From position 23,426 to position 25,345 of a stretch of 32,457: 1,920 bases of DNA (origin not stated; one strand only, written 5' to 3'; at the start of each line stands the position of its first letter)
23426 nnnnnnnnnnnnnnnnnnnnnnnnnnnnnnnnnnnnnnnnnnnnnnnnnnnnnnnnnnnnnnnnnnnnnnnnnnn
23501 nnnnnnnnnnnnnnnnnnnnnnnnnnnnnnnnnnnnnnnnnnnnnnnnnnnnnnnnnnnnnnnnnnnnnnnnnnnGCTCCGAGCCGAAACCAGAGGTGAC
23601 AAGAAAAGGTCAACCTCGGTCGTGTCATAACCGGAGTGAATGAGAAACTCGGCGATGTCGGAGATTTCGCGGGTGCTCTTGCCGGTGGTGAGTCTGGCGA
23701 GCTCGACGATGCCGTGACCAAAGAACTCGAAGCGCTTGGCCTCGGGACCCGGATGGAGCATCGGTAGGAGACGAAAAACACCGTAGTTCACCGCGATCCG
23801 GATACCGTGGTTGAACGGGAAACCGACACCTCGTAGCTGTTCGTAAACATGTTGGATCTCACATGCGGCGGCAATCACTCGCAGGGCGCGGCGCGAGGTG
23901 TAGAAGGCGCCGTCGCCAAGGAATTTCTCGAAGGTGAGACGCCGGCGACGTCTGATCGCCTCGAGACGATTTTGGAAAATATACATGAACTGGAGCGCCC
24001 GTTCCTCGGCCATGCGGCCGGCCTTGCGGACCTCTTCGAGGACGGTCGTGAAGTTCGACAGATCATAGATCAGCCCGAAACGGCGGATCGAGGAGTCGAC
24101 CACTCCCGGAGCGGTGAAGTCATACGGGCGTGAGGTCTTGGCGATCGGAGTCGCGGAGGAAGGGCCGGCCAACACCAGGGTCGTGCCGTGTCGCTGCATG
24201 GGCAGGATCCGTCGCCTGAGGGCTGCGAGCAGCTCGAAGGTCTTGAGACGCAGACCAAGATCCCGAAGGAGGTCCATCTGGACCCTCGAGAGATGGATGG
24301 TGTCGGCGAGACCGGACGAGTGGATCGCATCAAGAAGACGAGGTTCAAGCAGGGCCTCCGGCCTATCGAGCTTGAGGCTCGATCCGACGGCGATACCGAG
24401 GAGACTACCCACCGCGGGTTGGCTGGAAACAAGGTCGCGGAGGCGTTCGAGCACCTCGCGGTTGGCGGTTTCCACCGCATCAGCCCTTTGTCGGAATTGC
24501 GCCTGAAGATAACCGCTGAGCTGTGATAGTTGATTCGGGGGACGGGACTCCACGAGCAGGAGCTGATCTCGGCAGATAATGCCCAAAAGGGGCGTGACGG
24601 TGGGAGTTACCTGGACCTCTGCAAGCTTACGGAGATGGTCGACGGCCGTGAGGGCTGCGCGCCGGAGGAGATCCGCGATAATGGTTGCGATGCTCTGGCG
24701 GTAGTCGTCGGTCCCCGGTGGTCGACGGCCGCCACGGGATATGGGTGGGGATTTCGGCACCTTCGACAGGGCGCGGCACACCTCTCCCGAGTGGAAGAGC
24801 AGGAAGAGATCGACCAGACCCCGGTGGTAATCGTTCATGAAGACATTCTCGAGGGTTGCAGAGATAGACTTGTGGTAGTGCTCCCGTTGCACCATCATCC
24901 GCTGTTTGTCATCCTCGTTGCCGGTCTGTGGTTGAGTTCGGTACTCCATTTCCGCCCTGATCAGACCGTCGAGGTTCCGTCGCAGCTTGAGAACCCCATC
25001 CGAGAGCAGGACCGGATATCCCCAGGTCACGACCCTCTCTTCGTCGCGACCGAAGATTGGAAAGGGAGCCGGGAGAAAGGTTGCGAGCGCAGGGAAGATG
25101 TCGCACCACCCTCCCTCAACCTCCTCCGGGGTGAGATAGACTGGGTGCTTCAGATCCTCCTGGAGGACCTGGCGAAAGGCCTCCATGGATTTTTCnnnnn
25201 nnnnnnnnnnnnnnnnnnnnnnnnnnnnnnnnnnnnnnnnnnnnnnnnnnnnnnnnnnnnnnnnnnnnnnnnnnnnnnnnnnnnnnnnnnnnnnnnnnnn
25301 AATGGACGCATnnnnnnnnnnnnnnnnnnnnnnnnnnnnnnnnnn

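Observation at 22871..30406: Candidate undescribed second-messenger signalling island: cyclase-like giant protein / cNMP-binding-DUF4388 protein / PDZ-sensor kinase / sigma54 activator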

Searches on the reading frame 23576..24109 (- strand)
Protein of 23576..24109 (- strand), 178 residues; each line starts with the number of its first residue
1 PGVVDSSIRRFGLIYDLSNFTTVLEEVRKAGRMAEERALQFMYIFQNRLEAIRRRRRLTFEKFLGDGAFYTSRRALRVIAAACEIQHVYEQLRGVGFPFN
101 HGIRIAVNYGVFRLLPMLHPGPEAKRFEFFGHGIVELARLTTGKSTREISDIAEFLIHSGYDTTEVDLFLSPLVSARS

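Call 47: search_protein_representatives(alignment_id=A2)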
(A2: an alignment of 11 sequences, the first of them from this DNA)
Query: 11 sequences, 178 profile positions. Proteins with E-value up to 0.001 (for the whole library): 105; up to 1e-10: 88; up to 1e-30: 65. The best 105 are listed.
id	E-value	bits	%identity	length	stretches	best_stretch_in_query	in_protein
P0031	4.0e-99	346.0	-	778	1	1-178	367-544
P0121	3.2e-89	313.8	-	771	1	1-178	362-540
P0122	1.4e-86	305.2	-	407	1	3-178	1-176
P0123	1.3e-82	292.2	-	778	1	1-177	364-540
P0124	4.8e-81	287.1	-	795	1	2-177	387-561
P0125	2.8e-80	284.6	-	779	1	1-177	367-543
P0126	4.1e-79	280.8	-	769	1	1-175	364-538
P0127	1.4e-74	266.0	-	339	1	1-170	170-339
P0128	1.1e-68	246.8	-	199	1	42-178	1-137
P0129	2.6e-68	245.6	-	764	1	2-177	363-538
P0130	1.3e-67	243.3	-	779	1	1-175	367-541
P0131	1.9e-64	233.1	-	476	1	1-174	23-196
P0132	1.3e-62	227.1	-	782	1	1-174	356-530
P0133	3.5e-61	222.4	-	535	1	2-174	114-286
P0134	1.7e-60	220.2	-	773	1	1-176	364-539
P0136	4.1e-57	209.1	-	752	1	2-176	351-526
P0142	1.2e-51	191.4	-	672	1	1-177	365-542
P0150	1.6e-48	181.1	-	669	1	1-174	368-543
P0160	1.3e-43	165.2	-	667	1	1-176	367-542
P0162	5.1e-43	163.3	-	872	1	1-173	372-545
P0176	1.2e-34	135.9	-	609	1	6-174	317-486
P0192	5.5e-21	91.5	-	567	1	1-143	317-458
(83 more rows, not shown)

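Call 56: list_cluster_members(proteins=[P0142, P0150, P0160, P0162, P0132, P0136, P0176, P0192, P0007, P0129])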
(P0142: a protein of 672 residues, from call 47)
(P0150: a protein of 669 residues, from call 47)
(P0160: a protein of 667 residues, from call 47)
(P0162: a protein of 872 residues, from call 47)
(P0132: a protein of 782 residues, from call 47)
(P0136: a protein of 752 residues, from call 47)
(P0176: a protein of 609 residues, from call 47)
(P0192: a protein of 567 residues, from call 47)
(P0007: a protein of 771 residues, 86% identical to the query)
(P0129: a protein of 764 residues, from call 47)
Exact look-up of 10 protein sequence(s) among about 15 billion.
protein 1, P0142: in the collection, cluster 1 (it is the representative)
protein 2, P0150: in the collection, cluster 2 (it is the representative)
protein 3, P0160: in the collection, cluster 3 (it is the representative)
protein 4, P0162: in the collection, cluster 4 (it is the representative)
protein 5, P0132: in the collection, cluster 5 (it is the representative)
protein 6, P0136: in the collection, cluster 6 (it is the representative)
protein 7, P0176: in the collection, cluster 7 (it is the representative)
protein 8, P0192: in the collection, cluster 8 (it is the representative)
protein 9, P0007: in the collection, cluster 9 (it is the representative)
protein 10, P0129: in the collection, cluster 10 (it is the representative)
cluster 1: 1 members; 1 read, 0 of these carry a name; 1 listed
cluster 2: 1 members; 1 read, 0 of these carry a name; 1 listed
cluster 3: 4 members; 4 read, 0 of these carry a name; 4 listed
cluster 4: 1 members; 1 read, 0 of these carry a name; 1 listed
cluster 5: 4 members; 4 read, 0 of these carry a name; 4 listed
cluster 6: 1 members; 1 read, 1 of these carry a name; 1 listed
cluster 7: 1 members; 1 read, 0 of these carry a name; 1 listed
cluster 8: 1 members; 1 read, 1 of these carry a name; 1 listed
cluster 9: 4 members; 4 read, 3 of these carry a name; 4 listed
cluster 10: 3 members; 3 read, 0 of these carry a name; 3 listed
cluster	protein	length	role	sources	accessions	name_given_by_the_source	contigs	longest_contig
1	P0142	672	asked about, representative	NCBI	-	-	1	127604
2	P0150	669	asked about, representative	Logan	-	-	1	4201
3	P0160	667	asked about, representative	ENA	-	-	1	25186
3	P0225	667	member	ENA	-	-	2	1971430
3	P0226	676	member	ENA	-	-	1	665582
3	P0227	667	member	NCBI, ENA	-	-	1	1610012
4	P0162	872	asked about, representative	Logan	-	-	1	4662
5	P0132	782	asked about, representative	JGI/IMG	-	-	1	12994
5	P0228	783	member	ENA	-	-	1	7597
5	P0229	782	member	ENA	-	-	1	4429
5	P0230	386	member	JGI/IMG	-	-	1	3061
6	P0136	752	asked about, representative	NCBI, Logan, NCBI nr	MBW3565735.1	MAG: hypothetical protein KY459_13530 [Acidobacteria bacterium] | hypothetical protein [Acidobacteriota bacterium]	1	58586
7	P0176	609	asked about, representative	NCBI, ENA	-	-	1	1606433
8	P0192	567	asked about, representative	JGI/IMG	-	hypothetical protein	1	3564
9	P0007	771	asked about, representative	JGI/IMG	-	class 3 adenylate cyclase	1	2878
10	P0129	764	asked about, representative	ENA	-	-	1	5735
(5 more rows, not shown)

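Call 58: find_related_loci(query=A6, collection=genome_contigs, flank=8000)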
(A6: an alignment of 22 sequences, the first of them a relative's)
Query A6 (667 aa) in genome_contigs; peptide patterns used: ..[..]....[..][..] (x = any residue, [..] = any of these).
502 stretches matched a pattern; 468 encode a relative of the query (tblastn E <= 1e-3); the best 80 are kept; 80 distinct loci.
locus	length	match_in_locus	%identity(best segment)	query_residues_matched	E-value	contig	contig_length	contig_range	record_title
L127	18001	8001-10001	99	1-667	0e+0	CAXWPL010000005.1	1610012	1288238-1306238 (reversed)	MAG: Acidobacteriota bacterium isolate 1a3188b0-6571-41ab-aff4-e666564cd978 genome assembly, contig: contig_5, whole gen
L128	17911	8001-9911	42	3-636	4e-145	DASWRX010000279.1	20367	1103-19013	MAG TPA_asm: Thermoanaerobaculia bacterium isolate SMAG_U3534 k141_3886335, whole genome shotgun sequence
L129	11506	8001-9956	41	3-660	8e-145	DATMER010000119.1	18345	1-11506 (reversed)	MAG TPA_asm: Thermoanaerobaculia bacterium isolate SMAG_U13441 k141_2203588, whole genome shotgun sequence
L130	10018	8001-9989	41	1-657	1e-144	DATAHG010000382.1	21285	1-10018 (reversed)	MAG TPA_asm: Thermoanaerobaculia bacterium isolate SMAG_U6849 k141_4022402, whole genome shotgun sequence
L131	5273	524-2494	41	3-657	3e-146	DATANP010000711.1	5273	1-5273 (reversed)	MAG TPA_asm: Thermoanaerobaculia bacterium isolate SMAG_U7022 k141_81618, whole genome shotgun sequence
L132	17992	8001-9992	41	3-660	2e-144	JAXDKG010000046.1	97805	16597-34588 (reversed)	MAG: Acidobacteriota bacterium isolate BP_59 scaffold_2146158, whole genome shotgun sequence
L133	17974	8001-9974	42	3-657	9e-144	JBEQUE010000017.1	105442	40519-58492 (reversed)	MAG: Acidobacteriota bacterium isolate MAG_Dt_02 k247_1230571, whole genome shotgun sequence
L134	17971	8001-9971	42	3-657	8e-143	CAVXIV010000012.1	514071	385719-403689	MAG: uncultured Acidobacteriota bacterium isolate MFD03066.bin.2.238 genome assembly, contig: contig_32627, whole genome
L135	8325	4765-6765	41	3-660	6e-143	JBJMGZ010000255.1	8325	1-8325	MAG: Thermoanaerobaculia bacterium isolate 12C18O_48h_100_P16_coass_bin_34 k141_979748, whole genome shotgun sequence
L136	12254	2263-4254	41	3-660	5e-143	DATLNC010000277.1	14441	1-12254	MAG TPA_asm: Thermoanaerobaculia bacterium isolate SMAG_U13790 k141_1214016, whole genome shotgun sequence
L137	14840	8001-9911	42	1-636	1e-142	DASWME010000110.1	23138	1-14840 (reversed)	MAG TPA_asm: Thermoanaerobaculia bacterium isolate SMAG_U3379 k141_121802, whole genome shotgun sequence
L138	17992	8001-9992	41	3-660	6e-142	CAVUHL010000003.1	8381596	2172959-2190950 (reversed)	MAG: uncultured Holophagales bacterium isolate MFD01916.bin.1.17 genome assembly, contig: contig_1998, whole genome shot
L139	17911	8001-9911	42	3-636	1e-141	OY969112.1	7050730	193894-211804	MAG: uncultured Acidobacteriota bacterium isolate MFD04212.bin.1.16 genome assembly, chromosome: 1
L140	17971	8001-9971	41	3-655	3e-141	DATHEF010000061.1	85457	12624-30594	MAG TPA_asm: Thermoanaerobaculia bacterium isolate SMAG_U12414 k141_88466, whole genome shotgun sequence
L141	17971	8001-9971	41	3-655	3e-141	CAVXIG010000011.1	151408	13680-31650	MAG: uncultured Acidobacteriota bacterium isolate MFD02581.bin.2.147 genome assembly, contig: contig_18232, whole genome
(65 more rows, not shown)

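Call 62: search_protein_families(library=pfam, proteins=[L127:6448-7986:-, L131:2544-3440:+, L127:4479-5471:-, L127:2724-4373:-], max_evalue=0.00001)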
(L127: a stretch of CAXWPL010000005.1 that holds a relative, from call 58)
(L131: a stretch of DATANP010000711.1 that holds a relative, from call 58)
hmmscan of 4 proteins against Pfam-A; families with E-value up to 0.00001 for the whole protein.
L127:6448-7986:- (512 aa): 2 families
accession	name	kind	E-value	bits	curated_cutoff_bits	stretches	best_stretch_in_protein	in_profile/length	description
PF00883.26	Peptidase_M17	-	1.5e-113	379.6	25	1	201-496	2-307/310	Cytosol aminopeptidase family, catalytic domain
PF02789.23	Peptidase_M17_N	-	2.2e-08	34.5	23.4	1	43-165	1-129/129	Cytosol aminopeptidase family, N-terminal domain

L131:2544-3440:+ (298 aa): 1 family
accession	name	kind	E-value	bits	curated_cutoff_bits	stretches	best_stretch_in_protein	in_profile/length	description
PF01259.24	SAICAR_synt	-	4.8e-71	239.7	20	1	18-266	4-229/233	SAICAR synthetase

L127:4479-5471:- (330 aa): 2 families
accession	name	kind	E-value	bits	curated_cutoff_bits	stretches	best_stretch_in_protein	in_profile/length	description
PF00005.33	ABC_tran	-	1.1e-33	117.2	25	1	32-182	2-136/137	ABC transporter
PF08352.17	oligo_HPY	-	4.9e-20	72.1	27.1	1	234-299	1-65/65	Oligopeptide/dipeptide transporter, C-terminal region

L127:2724-4373:- (549 aa): 1 family
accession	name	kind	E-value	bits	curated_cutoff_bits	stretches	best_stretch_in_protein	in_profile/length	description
PF02321.23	OEP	-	6.2e-34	117.9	22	2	318-528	1-187/187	Outer membrane efflux protein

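Call 74: search_protein_families(library=pfam, alignment_id=A2, max_evalue=10)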
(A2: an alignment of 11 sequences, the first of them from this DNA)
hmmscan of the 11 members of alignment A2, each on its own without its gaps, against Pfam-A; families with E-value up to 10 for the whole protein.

A. member 1, seq(178 aa): 1 family
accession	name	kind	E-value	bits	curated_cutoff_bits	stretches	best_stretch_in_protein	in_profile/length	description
PF16733.10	NRho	-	0.021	15.4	27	1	7-47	5-45/69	Rhomboid N-terminal domain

B. families by the number of members that match (of 11 scanned): 3 families
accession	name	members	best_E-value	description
PF16733.10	NRho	6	0.0081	Rhomboid N-terminal domain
PF10145.14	PhageMin_Tail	2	0.16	Phage-related minor tail protein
PF17891.6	FluMu_N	1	0.55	Mu-like prophage FluMu N-terminal domain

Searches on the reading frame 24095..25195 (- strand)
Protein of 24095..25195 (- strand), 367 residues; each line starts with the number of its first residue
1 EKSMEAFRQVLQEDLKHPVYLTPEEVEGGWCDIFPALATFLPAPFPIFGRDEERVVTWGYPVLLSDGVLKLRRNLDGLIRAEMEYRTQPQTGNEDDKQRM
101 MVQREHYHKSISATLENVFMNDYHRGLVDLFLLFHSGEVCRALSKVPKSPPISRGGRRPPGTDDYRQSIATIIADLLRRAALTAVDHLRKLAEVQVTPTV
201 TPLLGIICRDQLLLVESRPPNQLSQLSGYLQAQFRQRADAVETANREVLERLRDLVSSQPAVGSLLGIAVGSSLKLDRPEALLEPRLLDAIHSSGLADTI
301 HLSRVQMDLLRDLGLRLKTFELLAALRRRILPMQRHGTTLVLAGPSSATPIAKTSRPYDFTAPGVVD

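Call 63: predict_structure(alignment_id=A5)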
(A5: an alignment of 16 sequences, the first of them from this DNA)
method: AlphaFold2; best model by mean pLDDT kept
length: 367 residues; sequences in the alignment: 16
mean_pLDDT: 87.3   pTM: 0.88
mean pLDDT of the five models: 87.3, 86.7, 86.6, 85.5, 85.1
residues with pLDDT >= 90: 223; 70-90: 103; 50-70: 32; < 50: 9
segments of 3 or more residues with pLDDT < 50: 156-160
pLDDT, mean of each block of 10 residues (from residue 1): 85 88 91 91 90 89 94 97 83 81 97 92 83 97 84 48 80 96 89 61 92 92 88 90 94 94 90 77 92 94 95 95 95 89 72 87 68
secondary structure, 60 per line:
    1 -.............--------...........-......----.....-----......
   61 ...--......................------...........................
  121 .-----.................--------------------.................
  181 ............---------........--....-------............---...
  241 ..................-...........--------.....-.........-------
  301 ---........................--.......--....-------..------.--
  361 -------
elements in order: H2-14 H23-33 H35-40 E45-49 E55-63 H66-87 H94-121 H127-143 H164-192 H202-209 H212-215 H223-234 H238-258 H260-270 H279-283 H285-293 H304-327 E330-336 E339-342

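Call 65: fold_search(model_id=the predicted structure, library=pdb)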
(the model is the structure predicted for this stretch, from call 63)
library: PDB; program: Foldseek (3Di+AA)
matches with E <= 10: 488; with E <= 0.001: 0
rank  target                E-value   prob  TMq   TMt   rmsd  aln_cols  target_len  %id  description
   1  8eq8_B                1.6e-01  0.16  0.13  0.18  16.7       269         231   15  The crystal structure of 14-3-3 Beta containing 3-nitrotyrosine at position Y130 (released 2023-01-25)
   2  7a9w_A                4.2e-01  0.21  0.18  0.14  15.3       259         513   10  Structure of yeast Rmd9p in complex with 20nt target RNA (released 2021-04-07)
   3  4hxt                  4.4e-01  0.08  0.13  0.16  17.2       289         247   11  Crystal Structure of Engineered Protein. Northeast Structural Genomics Consortium Target OR329 (released 2012-11-21)
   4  4yjl_D                5.6e-01  0.06  0.13  0.13  20.4       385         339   12  Crystal structure of APC-ARM in complexed with Amer1-A2 (released 2016-03-09)
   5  6fna_B                5.9e-01  0.11  0.15  0.19  16.4       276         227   12  Mono- and bivalent 14-3-3 inhibitors for characterizing supramolecular lysine-PEG interactions in proteins (released 2018-07-04)
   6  5lg6_B                6.5e-01  0.08  0.12  0.07  21.9       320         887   11  Structure of the deglycosylated porcine aminopeptidase N ectodomain (released 2017-04-12)
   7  7f6m_A                6.8e-01  0.08  0.15  0.16  19.8       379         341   13  Crystal structure of APC complexed with a peptide inhibitor MAI-516 (released 2022-06-29)
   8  8fzq                  7.1e-01  0.06  0.14  0.06  25.0       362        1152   12  Dehosphorylated, ATP-bound human cystic fibrosis transmembrane conductance regulator (CFTR) (released 2023-03-29)
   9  7nmz_BA               7.4e-01  0.09  0.12  0.18  20.3       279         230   15  Structure of 14-3-3 eta in complex with Nedd4-2(335-455) containing two 14-3-3 binding motifs Ser342 and Ser448 (released 2021-07-21)
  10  5lu1_F                7.8e-01  0.12  0.16  0.20  16.9       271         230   17  Human 14-3-3 sigma CLU3 mutant complexed with short HSPB6 phosphopeptide (released 2017-02-01)
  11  6twz_C                8.2e-01  0.14  0.17  0.23  16.4       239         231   15  14-3-3 sigma complexed with a phosphorylated 16E6 peptide (released 2020-05-06)
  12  7a27_AAA              8.2e-01  0.07  0.12  0.13  24.0       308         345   10  Structure of soluble SmhA crystal form 2 of the tripartite alpha-pore forming toxin, Smh, from Serratia marcescens. (released 2021-03-31)
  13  5m35_B                8.5e-01  0.09  0.14  0.18  16.2       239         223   14  The molecular tweezer CLR01 stabilizes a disordered protein-protein interface (released 2017-11-15)
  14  5mfm_C                8.5e-01  0.06  0.13  0.14  21.4       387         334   12  Designed armadillo repeat protein peptide fusion YIIIM6AII_GS11_(KR)5 (released 2017-09-13)
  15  6w0l_A                8.9e-01  0.14  0.18  0.24  16.4       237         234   14  Henipavirus W protein interacts with 14-3-3 to modulate host gene expression (released 2020-04-22)
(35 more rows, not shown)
